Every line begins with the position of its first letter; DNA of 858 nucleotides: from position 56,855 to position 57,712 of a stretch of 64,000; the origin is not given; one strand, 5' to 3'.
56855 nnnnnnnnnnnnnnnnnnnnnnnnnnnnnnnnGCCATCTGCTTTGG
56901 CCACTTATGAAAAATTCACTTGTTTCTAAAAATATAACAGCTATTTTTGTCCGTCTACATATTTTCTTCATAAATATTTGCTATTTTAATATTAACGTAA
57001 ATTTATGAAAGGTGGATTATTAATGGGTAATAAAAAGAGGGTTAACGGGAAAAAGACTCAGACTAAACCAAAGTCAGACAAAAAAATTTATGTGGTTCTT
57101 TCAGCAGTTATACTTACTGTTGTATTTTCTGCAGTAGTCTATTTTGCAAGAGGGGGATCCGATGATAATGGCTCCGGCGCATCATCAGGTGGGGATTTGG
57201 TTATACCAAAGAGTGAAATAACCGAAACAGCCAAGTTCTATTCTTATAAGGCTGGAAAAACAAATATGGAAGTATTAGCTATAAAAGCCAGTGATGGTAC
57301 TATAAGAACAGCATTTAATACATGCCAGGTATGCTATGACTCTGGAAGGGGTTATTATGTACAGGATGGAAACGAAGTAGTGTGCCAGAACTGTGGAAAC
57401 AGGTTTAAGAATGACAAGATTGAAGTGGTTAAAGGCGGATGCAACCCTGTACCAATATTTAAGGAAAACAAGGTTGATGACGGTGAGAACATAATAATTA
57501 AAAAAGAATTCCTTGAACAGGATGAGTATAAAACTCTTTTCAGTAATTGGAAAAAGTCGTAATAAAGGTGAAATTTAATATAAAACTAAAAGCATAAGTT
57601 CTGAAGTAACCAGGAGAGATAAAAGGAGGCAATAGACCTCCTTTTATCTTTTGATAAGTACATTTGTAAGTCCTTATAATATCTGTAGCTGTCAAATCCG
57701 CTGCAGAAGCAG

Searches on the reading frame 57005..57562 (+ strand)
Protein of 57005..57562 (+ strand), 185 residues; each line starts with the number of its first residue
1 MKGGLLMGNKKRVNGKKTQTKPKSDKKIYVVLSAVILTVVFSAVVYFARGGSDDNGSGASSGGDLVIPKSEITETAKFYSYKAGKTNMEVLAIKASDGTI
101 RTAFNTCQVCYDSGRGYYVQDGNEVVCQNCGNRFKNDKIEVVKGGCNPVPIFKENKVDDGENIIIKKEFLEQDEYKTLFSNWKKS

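Call 19: search_protein_families(library=pfam, proteins=[window:57005-57562:+], max_evalue=0.00001)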
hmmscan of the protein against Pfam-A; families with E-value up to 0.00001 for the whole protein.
window:57005-57562:+ (185 aa): 1 family
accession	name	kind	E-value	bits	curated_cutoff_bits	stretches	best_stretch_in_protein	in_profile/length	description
PF10080.14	FtrD-like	-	1.8e-28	99.1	26.3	1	74-173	4-97/101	Membrane iron-sulfur containing protein FtrD-like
